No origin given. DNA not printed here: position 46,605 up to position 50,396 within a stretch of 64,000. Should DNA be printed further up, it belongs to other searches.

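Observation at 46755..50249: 1164-aa four-domain fusion that appears to encode two parallel 'make and activate' phosphonate branches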

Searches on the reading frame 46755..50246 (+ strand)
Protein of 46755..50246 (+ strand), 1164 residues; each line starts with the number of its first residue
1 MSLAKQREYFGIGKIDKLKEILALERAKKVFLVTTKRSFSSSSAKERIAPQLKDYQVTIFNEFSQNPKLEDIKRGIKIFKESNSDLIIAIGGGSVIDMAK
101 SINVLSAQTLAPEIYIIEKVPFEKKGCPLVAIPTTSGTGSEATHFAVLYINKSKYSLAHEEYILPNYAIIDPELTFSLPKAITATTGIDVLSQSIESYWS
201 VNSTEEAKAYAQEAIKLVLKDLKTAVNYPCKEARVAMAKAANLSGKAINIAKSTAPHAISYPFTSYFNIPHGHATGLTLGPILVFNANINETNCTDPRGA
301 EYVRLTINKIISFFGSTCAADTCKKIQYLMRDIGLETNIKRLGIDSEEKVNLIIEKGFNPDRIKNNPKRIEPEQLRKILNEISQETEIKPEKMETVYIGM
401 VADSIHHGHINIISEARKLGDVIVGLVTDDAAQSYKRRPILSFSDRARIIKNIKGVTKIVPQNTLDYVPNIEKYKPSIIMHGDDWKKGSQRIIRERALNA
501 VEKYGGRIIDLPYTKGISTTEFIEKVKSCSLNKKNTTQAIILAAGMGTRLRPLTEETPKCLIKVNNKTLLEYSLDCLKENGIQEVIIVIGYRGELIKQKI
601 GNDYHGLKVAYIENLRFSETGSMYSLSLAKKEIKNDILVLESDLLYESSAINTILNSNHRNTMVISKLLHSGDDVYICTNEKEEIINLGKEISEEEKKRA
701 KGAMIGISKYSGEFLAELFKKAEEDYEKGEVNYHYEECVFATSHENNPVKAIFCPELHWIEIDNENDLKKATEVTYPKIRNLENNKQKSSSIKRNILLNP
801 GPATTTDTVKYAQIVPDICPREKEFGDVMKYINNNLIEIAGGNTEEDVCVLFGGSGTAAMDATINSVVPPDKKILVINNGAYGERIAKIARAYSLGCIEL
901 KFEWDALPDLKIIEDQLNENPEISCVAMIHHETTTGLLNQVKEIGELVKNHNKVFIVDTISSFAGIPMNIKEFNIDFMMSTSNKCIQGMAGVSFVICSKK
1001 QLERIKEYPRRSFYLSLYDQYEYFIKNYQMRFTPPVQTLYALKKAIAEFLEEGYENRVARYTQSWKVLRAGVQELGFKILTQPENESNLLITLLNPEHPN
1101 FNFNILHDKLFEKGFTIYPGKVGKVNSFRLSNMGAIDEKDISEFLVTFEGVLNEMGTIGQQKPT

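Call 3: search_protein_families(library=pfam, proteins=[window:46755-50246:+], max_evalue=0.01)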
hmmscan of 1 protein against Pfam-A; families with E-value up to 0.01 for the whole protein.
window:46755-50246:+ (1164 aa): 9 families
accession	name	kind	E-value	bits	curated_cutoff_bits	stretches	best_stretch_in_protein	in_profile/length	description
PF00465.25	Fe-ADH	-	1.5e-42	145.5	31.3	1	9-172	5-168/168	Iron-containing alcohol dehydrogenase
PF25137.1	ADH_Fe_C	-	7.9e-29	101.2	27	1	183-381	1-192/194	Fe-containing alcohol dehydrogenase family, C-terminal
PF00266.25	Aminotran_5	-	2.7e-24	86.3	21.5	1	821-1081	37-300/371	Aminotransferase class-V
PF01467.32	CTP_transf_like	-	1.1e-16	61.7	21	1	403-524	7-132/133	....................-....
PF00483.29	NTP_transferase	-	3.1e-15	56.9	21.2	1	539-656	2-122/245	Nucleotidyl transferase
PF12804.13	NTP_transf_3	-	5.4e-11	43.4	27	1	539-657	1-110/160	MobA-like NTP transferase domain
PF13685.12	Fe-ADH_2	-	9.5e-11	42.3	28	1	10-104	2-95/149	Iron-containing alcohol dehydrogenase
PF01128.25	IspD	-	4.8e-05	23.7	27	1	539-590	3-52/221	2-C-methyl-D-erythritol 4-phosphate cytidylyltransferase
PF00155.27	Aminotran_1_2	-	0.0016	18.2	19.7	1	834-1143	49-356/361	Aminotransferase class I and II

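Call 4: search_protein_families(library=ncbifam, proteins=[window:46755-50246:+], max_evalue=0.01)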
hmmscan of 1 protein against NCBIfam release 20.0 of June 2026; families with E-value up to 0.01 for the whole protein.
window:46755-50246:+ (1164 aa): 83 families (the best 25 are shown)
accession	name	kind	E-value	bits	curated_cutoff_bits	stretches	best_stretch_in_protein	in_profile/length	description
TIGR03301.1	PhnW-AepZ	equivalog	6.4e-129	430.4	360.8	1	796-1147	1-350/355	2-aminoethylphosphonate aminotransferase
NF010006.0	PRK13479.1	equivalog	6.6e-106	354.5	296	1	793-1156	4-365/369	2-aminoethylphosphonate--pyruvate transaminase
TIGR02326.1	transamin_PhnW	equivalog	1.1e-101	340.5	400.8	1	794-1147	3-355/363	2-aminoethylphosphonate--pyruvate transaminase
NF010378.0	PRK13805.1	equivalog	5.4e-59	199.9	951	1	8-385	465-866/872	bifunctional acetaldehyde-CoA/alcohol dehydrogenase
TIGR02638.1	lactal_redase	equivalog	2.7e-55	187.7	523.15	1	7-377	9-377/379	lactaldehyde reductase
NF053866.1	CholDhdGbsBBac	equivalog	1.1e-52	179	550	1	11-379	21-387/392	choline dehydrogenase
NF041833.1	Fe_ADH_ErcA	equivalog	3.2e-52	177.9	550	1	10-381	13-380/382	alcohol dehydrogenase-like regulatory protein ErcA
TIGR03405.1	Phn_Fe-ADH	equivalog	5.7e-52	176.7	423.7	1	16-365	12-351/355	iron-containing alcohol dehydrogenase PsrA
NF007911.0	PRK10624.1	equivalog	1.1e-51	176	537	1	7-380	10-379/382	lactaldehyde reductase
NF058672.1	4HyButDHCUPNE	equivalog_domain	3.4e-51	174.6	500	1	10-381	12-376/378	4-hydroxybutyrate dehydrogenase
NF046070.1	PyrdoxPyrvTramin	equivalog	8.7e-47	159.7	600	1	801-1086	12-296/369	pyridoxamine--pyruvate transaminase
NF050025.1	SulfAcetaldRedSarD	equivalog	3.3e-39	134.8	700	1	39-380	41-382/385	sulfoacetaldehyde reductase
NF007363.0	PRK09860.1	equivalog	1.8e-37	129.4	581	1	52-308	57-314/383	L-threonine dehydrogenase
NF045640.1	AspGlyoxATaseBhcA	equivalog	1.3e-34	119.9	650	1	794-1156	4-368/395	L-aspartate--glyoxylate aminotransferase BhcA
NF011998.0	PRK15454.1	equivalog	3.6e-33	114.8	556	1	52-289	75-313/395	ethanolamine utilization ethanol dehydrogenase EutG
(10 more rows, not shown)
